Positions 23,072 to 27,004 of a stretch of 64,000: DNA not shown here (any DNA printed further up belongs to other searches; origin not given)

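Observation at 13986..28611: SusD-less PUL-like operon: sugar porter, TonB-dependent receptor, then three NHL-repeat secreted proteins and a glycosidase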

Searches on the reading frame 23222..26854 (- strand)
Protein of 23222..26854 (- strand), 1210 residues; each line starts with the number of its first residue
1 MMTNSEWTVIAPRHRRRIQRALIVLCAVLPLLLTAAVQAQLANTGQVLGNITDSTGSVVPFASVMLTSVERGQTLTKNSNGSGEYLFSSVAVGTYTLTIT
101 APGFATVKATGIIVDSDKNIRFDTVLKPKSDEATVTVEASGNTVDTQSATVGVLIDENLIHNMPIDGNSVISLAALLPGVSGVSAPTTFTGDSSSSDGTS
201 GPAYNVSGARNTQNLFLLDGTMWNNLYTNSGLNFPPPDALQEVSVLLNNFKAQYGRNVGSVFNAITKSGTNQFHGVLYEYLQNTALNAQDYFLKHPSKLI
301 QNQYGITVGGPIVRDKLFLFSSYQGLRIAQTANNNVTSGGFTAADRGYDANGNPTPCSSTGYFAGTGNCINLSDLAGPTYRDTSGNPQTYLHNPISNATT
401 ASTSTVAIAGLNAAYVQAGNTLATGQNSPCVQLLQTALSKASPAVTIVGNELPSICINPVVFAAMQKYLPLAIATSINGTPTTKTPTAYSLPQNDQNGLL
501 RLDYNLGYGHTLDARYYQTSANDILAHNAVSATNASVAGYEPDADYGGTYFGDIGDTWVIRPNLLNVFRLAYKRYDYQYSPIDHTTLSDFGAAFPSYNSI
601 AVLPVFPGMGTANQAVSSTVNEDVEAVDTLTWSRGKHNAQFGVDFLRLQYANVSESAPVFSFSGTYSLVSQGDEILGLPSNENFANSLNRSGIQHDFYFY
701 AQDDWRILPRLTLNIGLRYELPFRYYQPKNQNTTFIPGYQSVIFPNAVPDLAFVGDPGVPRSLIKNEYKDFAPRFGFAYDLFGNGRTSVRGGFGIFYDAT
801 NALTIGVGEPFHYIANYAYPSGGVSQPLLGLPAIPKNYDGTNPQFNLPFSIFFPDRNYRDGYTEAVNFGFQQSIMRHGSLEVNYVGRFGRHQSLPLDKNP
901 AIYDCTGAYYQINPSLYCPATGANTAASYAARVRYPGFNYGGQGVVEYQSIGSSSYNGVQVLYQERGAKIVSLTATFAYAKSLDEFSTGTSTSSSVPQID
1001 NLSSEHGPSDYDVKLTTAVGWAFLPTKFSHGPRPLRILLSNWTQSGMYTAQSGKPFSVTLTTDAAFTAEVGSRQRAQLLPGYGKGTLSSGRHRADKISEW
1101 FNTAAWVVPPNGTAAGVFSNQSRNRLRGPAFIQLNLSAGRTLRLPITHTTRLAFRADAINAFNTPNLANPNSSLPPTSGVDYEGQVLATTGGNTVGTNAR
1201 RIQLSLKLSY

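Call 3: search_protein_families(library=pfam, proteins=[window:23222-26854:-], max_evalue=0.01)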
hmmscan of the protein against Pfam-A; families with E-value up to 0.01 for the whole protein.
window:23222-26854:- (1210 aa): 5 families
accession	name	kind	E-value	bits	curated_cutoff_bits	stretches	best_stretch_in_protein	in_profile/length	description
PF25183.1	OMP_b-brl_4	-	1.1e-157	527.4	30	1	265-1203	1-838/838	Outer membrane beta barrel domain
PF13620.12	CarboxypepD_reg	-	2.4e-15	57.1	32.3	1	47-126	2-81/82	Carboxypeptidase regulatory-like domain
PF07715.20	Plug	-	1.2e-07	32.6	23.9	1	169-257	21-102/107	TonB-dependent Receptor Plug Domain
PF13715.12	CarbopepD_reg_2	-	5.5e-07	30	32.2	1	49-132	3-82/88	CarboxypepD_reg-like domain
PF08308.17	PEGA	-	0.0014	18.9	20.8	1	81-129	23-70/71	PEGA domain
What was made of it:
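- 23222..26854 (-): Oar-subclass TonB-dependent receptor (1210 aa): Sec signal (..AVQA|QL), CarboxypepD_reg N-terminal extension (res 47-126), Plug (169-257), large barrel (265-1203). Pfam PF13620, PF07715 and PF25183 (E 1e-157) (call 3).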

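Call 4: search_protein_families(library=ncbifam, proteins=[window:23222-26854:-], max_evalue=0.01)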
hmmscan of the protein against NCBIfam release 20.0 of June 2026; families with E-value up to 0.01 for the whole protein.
window:23222-26854:- (1210 aa): 1 family
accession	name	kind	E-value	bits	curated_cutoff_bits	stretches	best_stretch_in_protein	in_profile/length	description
NF049945.1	TonB_dep_FCYXU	equivalog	4.5e-05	22.2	825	1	688-734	374-420/697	TonB-dependent receptor, FCYXU motif-type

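Call 26: find_homologous_proteins(query=window:23222-26854:-, max_evalue=1e-20)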
Query window:23222-26854:- (1210 aa): 2580 proteins with E <= 1e-20 among 8000 candidates; the best 120 are listed.
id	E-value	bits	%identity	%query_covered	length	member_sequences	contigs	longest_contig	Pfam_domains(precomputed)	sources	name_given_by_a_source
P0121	0.0e+0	2746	100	100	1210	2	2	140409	PF13715.13,PF25183.2,PF07715.21,PF13620.13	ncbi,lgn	ncbi:MAG TPA: carboxypeptidase regulatory-like domain-containing protein [Acidobacteriaceae bacteriu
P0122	0.0e+0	2297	84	100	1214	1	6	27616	PF13715.13,PF25183.2,PF07715.21,PF13620.13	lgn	-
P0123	0.0e+0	1982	73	100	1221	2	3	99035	PF13715.13,PF25183.2,PF07715.21,PF13620.13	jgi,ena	-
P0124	0.0e+0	1882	70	99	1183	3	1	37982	PF25183.2,PF07715.21,PF13620.13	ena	-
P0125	0.0e+0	1846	69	100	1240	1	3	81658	PF25183.2,PF07715.21,PF13620.13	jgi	-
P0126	0.0e+0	1821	68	97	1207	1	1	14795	PF13715.13,PF25183.2,PF14686.13,PF13620.13,PF22904.4,PF17210.10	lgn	-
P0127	0.0e+0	1770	68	99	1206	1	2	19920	PF13715.13,PF25183.2,PF07715.21,PF13620.13,PF17210.10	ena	-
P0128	0.0e+0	1721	65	99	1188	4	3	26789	PF13715.13,PF25183.2,PF07715.21,PF13620.13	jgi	jgi:outer membrane receptor protein involved in Fe transport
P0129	0.0e+0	1717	65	99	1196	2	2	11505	PF25183.2,PF07715.21,PF13620.13,PF17210.10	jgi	-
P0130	0.0e+0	1674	64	98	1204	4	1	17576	PF13715.13,PF25183.2,PF07715.21,PF13620.13,PF17210.10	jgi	-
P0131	0.0e+0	1665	63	100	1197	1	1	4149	PF13715.13,PF25183.2,PF07715.21,PF13620.13,PF22904.4,PF17210.10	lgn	-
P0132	0.0e+0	1582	62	99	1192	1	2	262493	PF25183.2,PF07715.21,PF13620.13,PF22904.4,PF17210.10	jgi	jgi:hypothetical protein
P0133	0.0e+0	1555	60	99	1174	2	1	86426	PF25183.2,PF07715.21,PF13620.13,PF17210.10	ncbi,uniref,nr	ncbi:TonB-dependent receptor [Granulicella rosea]|uniref:TonB-dependent receptor n=1 Tax=Granulicell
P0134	0.0e+0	1481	58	100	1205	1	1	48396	PF13715.13,PF25183.2,PF07715.21,PF13620.13,PF17210.10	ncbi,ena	-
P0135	0.0e+0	1386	55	98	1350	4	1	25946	PF13715.13,PF25183.2,PF07715.21,PF13620.13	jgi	-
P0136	0.0e+0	1304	52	100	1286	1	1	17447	PF13715.13,PF25183.2,PF07715.21,PF13620.13,PF17210.10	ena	-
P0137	0.0e+0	1302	55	97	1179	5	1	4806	PF25183.2,PF07715.21,PF13620.13,PF17210.10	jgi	-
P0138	0.0e+0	1300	52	99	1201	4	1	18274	PF13715.13,PF25183.2,PF07715.21,PF13620.13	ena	-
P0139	0.0e+0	1279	52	99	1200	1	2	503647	PF13715.13,PF25183.2,PF13620.13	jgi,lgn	jgi:hypothetical protein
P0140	0.0e+0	1254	52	98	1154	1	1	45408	PF25183.2,PF07715.21,PF13620.13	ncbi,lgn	-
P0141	0.0e+0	1205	49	99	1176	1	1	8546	PF25183.2,PF07715.21,PF13620.13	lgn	-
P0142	0.0e+0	1204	50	100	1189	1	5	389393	PF25183.2,PF07715.21,PF13620.13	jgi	jgi:hypothetical protein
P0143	0.0e+0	1152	48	98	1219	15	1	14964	PF13715.13,PF25183.2,PF13620.13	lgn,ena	-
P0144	0.0e+0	1143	48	99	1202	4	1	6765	PF25183.2,PF07715.21,PF13620.13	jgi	-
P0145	0.0e+0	1140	47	99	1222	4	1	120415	PF13715.13,PF25183.2,PF13620.13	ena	-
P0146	0.0e+0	1136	47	97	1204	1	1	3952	PF13715.13,PF25183.2,PF17802.8,PF13620.13,PF17210.10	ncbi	-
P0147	0.0e+0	1117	48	99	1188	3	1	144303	PF13715.13,PF25183.2,PF07715.21,PF13620.13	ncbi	-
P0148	0.0e+0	1116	48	97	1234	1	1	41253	PF13715.13,PF25183.2,PF13620.13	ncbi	-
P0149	0.0e+0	1113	47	100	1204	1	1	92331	PF13715.13,PF25183.2,PF07715.21,PF13620.13,PF17210.10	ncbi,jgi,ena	jgi:hypothetical protein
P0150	0.0e+0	1113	45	99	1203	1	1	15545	PF13715.13,PF25183.2,PF13620.13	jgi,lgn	jgi:hypothetical protein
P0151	0.0e+0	1112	49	97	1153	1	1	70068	PF25183.2,PF07715.21,PF13620.13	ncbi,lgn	-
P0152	0.0e+0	1110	47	97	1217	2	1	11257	PF13715.13,PF25183.2,PF13620.13,PF17210.10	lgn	-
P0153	0.0e+0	1108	47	99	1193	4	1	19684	PF13715.13,PF25183.2,PF07715.21,PF13620.13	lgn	-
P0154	0.0e+0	1105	47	94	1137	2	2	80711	PF25183.2,PF13620.13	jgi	jgi:hypothetical protein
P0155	0.0e+0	1102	47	99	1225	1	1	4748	PF25183.2,PF07715.21,PF13620.13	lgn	-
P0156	0.0e+0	1101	47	98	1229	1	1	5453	PF25183.2,PF07715.21,PF13620.13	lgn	-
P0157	0.0e+0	1099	47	99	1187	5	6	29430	PF13715.13,PF25183.2,PF07715.21,PF13620.13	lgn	-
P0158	0.0e+0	1099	47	97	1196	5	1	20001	PF13715.13,PF25183.2,PF07715.21,PF13620.13,PF17210.10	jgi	-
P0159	0.0e+0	1097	47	98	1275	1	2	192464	PF13715.13,PF25183.2,PF07715.21,PF13620.13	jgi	jgi:hypothetical protein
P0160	0.0e+0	1096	45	99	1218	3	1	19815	PF13715.13,PF25183.2,PF13620.13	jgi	-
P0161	0.0e+0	1093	46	98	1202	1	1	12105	PF13715.13,PF25183.2,PF07715.21,PF13620.13,PF00593.31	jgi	jgi:Carboxypeptidase regulatory-like domain/TonB-dependent Receptor Plug Domain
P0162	0.0e+0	1091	46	100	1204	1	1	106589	PF13715.13,PF25183.2,PF13620.13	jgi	jgi:hypothetical protein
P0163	0.0e+0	1091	48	98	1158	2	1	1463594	PF25183.2,PF07715.21,PF13620.13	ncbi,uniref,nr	ncbi:TonB-dependent receptor [Granulicella rosea]|uniref:TonB-dependent receptor n=1 Tax=Granulicell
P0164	0.0e+0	1088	46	100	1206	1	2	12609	PF25183.2,PF07715.21,PF13620.13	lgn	-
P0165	0.0e+0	1088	46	100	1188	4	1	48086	PF25183.2,PF07715.21,PF13620.13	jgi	jgi:hypothetical protein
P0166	0.0e+0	1086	48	98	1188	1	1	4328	PF25183.2,PF07715.21,PF13620.13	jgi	jgi:hypothetical protein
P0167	0.0e+0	1084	44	100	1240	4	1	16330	PF13715.13,PF25183.2,PF13620.13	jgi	jgi:hypothetical protein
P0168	0.0e+0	1083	46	99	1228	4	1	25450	PF13715.13,PF25183.2,PF13620.13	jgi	jgi:hypothetical protein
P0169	0.0e+0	1082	46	97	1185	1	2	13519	PF13715.13,PF25183.2,PF07715.21,PF13620.13,PF22904.4,PF17210.10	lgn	-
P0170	0.0e+0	1082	45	99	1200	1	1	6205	PF13715.13,PF25183.2,PF13620.13,PF09430.17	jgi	jgi:Carboxypeptidase regulatory-like domain/TonB dependent receptor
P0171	0.0e+0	1081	45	99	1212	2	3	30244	PF13715.13,PF25183.2,PF13620.13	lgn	-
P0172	0.0e+0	1081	61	68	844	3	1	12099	PF25183.2,PF07715.21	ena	-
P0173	0.0e+0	1079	46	100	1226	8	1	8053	PF13715.13,PF25183.2,PF07715.21,PF13620.13,PF17210.10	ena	-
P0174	0.0e+0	1078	48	98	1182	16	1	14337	PF25183.2,PF07715.21,PF13620.13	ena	-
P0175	0.0e+0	1078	44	98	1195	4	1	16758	PF13715.13,PF25183.2,PF13620.13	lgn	-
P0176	0.0e+0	1077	47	98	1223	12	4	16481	PF13715.13,PF25183.2,PF07715.21,PF13620.13,PF17210.10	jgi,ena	-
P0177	0.0e+0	1076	46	99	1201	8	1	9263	PF13715.13,PF25183.2,PF13620.13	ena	-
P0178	0.0e+0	1072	45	100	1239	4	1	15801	PF13715.13,PF25183.2,PF13620.13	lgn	-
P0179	0.0e+0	1070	45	99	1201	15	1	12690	PF13715.13,PF25183.2,PF13620.13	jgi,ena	-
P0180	0.0e+0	1067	47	97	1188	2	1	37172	PF13715.13,PF25183.2,PF07715.21,PF13620.13,PF17210.10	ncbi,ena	-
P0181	0.0e+0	1065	45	98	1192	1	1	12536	PF13715.13,PF25183.2,PF13620.13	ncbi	-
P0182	0.0e+0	1064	45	99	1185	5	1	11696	PF25183.2,PF07715.21,PF13620.13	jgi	jgi:Carboxypeptidase regulatory-like domain/TonB-dependent Receptor Plug Domain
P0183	0.0e+0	1064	46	98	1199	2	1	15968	PF13715.13,PF25183.2,PF07715.21,PF13620.13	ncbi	ncbi:MAG TPA: carboxypeptidase regulatory-like domain-containing protein [Acidobacteriaceae bacteriu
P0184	0.0e+0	1062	47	97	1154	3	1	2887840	PF25183.2,PF07715.21,PF13620.13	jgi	-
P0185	0.0e+0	1061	45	99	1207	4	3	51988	PF13715.13,PF25183.2,PF07715.21,PF13620.13,PF17210.10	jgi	-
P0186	0.0e+0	1061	46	99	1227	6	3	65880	PF25183.2,PF07715.21,PF13620.13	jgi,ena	-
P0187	0.0e+0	1059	45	98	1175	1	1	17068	PF13715.13,PF25183.2,PF07715.21,PF13620.13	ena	-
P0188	0.0e+0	1057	46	94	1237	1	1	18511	PF13715.13,PF25183.2,PF13620.13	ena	-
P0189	0.0e+0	1056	45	99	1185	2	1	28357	PF13715.13,PF25183.2,PF07715.21,PF13620.13,PF09430.17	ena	-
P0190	0.0e+0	1056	46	98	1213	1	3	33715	PF13715.13,PF25183.2,PF13620.13,PF00593.31,PF17210.10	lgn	-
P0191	0.0e+0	1055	45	98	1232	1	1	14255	PF25183.2,PF07715.21,PF13620.13,PF00593.31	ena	-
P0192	0.0e+0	1055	45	98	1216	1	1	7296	PF25183.2,PF07715.21,PF13620.13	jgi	jgi:hypothetical protein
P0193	0.0e+0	1055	46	98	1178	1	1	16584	PF13715.13,PF25183.2,PF07715.21,PF13620.13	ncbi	ncbi:MAG TPA: carboxypeptidase regulatory-like domain-containing protein [Acidobacteriaceae bacteriu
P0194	0.0e+0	1055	46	99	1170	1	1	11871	PF25183.2,PF07715.21,PF13620.13,PF17210.10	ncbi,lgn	-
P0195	0.0e+0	1054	46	99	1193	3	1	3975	PF13715.13,PF25183.2,PF07715.21,PF13620.13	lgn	-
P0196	0.0e+0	1053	46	99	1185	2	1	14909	PF13715.13,PF25183.2,PF07715.21,PF13620.13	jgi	jgi:hypothetical protein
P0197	0.0e+0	1053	45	98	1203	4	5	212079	PF25183.2,PF07715.21,PF13620.13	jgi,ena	-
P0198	0.0e+0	1052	47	97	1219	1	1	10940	PF25183.2,PF07715.21,PF13620.13,PF09430.17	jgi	jgi:outer membrane receptor protein involved in Fe transport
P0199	0.0e+0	1052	45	98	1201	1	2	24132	PF25183.2,PF07715.21,PF08308.18,PF13620.13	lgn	-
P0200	0.0e+0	1049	46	96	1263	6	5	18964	PF25183.2,PF07715.21,PF13620.13,PF00593.31,PF17210.10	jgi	jgi:hypothetical protein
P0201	0.0e+0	1047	47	99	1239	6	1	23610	PF25183.2,PF07715.21,PF13620.13,PF22904.4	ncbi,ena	-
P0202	0.0e+0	1047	45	99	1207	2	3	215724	PF13715.13,PF25183.2,PF13620.13,PF09430.17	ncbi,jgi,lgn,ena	-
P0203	0.0e+0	1047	45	98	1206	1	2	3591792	PF13715.13,PF25183.2,PF07715.21,PF13620.13,PF22904.4,PF17210.10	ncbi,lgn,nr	ncbi:MAG: TonB-dependent receptor [Acidobacteriaceae bacterium]|nr:TonB-dependent receptor [Acidobac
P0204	0.0e+0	1046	44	99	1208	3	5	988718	PF13715.13,PF25183.2,PF13620.13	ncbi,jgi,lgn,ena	jgi:hypothetical protein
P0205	0.0e+0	1046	46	97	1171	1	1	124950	PF13715.13,PF25183.2,PF07715.21,PF13620.13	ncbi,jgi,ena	jgi:hypothetical protein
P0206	0.0e+0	1046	45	96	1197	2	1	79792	PF25183.2,PF07715.21,PF13620.13,PF17210.10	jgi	jgi:hypothetical protein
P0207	0.0e+0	1045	46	98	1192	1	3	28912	PF25183.2,PF07715.21,PF13620.13,PF00593.31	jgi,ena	-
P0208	0.0e+0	1043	45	99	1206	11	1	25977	PF25183.2,PF07715.21,PF13620.13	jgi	jgi:hypothetical protein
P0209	0.0e+0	1043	45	99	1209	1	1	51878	PF25183.2,PF07715.21,PF13620.13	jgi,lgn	-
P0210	0.0e+0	1043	46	98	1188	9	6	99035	PF25183.2,PF13620.13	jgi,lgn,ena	-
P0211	0.0e+0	1043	44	99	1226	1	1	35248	PF13715.13,PF25183.2,PF13620.13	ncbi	-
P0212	0.0e+0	1042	46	97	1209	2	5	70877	PF25183.2,PF13620.13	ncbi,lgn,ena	-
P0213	0.0e+0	1041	46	99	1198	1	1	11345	PF25183.2,PF13620.13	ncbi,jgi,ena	jgi:hypothetical protein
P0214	0.0e+0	1040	46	100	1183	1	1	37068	PF13715.13,PF25183.2,PF07715.21,PF13620.13,PF17210.10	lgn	-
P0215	0.0e+0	1039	46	98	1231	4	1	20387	PF13715.13,PF25183.2,PF07715.21,PF13620.13,PF17210.10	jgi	-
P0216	0.0e+0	1038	45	97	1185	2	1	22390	PF25183.2,PF13620.13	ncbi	ncbi:MAG TPA: carboxypeptidase regulatory-like domain-containing protein [Acidobacteriaceae bacteriu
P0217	0.0e+0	1038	45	99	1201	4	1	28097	PF13715.13,PF25183.2,PF13620.13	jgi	jgi:hypothetical protein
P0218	0.0e+0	1038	45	99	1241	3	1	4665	PF25183.2,PF07715.21,PF13620.13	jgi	jgi:hypothetical protein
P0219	0.0e+0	1036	46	97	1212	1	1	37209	PF13715.13,PF25183.2,PF07715.21,PF13620.13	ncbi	-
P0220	0.0e+0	1036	45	97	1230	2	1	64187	PF25183.2,PF07715.21,PF13620.13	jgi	jgi:hypothetical protein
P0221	0.0e+0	1035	45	98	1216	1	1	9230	PF13715.13,PF25183.2,PF07715.21,PF13620.13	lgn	-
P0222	0.0e+0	1035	46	98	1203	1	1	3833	PF13715.13,PF25183.2,PF07715.21,PF13620.13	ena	-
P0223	0.0e+0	1034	46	98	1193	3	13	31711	PF13715.13,PF25183.2,PF07715.21,PF13620.13,PF17210.10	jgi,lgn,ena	jgi:hypothetical protein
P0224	0.0e+0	1033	46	99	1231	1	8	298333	PF13715.13,PF25183.2,PF07715.21,PF13620.13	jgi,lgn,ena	-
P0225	0.0e+0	1033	44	98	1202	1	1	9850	PF25183.2,PF07715.21,PF13620.13,PF22904.4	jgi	-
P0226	0.0e+0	1032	45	99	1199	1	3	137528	PF25183.2,PF07715.21,PF13620.13,PF09430.17,PF17210.10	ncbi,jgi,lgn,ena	jgi:hypothetical protein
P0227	0.0e+0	1031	44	99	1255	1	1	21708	PF25183.2,PF07715.21,PF13620.13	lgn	-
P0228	0.0e+0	1031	46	97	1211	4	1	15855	PF25183.2,PF07715.21,PF13620.13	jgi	jgi:hypothetical protein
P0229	0.0e+0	1030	45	99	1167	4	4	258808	PF13715.13,PF25183.2,PF07715.21,PF13620.13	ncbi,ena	-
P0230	0.0e+0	1029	45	99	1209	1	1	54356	PF25183.2,PF07715.21,PF13620.13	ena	-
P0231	0.0e+0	1028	46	98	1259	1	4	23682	PF13715.13,PF25183.2,PF13620.13,PF17210.10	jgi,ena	-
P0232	0.0e+0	1028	44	99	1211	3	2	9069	PF13715.13,PF25183.2,PF07715.21,PF13620.13,PF17210.10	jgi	-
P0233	0.0e+0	1026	45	98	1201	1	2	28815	PF13715.13,PF25183.2,PF07715.21,PF13620.13,PF00593.31,PF22904.4,PF17210.10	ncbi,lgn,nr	ncbi:MAG: carboxypeptidase regulatory-like domain-containing protein [Acidobacteriaceae bacterium]|n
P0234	0.0e+0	1026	45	97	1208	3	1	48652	PF13715.13,PF25183.2,PF07715.21,PF13620.13,PF00593.31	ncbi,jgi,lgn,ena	jgi:outer membrane receptor protein involved in Fe transport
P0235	0.0e+0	1026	45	99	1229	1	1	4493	PF13715.13,PF25183.2,PF07715.21,PF13620.13,PF17210.10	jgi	-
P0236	0.0e+0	1025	44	98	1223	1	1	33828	PF25183.2,PF07715.21,PF14686.13,PF13620.13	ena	-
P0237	0.0e+0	1023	46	97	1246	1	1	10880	PF25183.2,PF07715.21,PF13620.13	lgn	-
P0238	0.0e+0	1022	45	99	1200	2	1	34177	PF13715.13,PF25183.2,PF07715.21,PF13620.13,PF17210.10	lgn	-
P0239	0.0e+0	1020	45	99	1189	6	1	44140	PF25183.2,PF07715.21,PF13620.13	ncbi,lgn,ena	-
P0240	0.0e+0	1019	46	97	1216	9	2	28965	PF13715.13,PF25183.2,PF13620.13,PF17210.10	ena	-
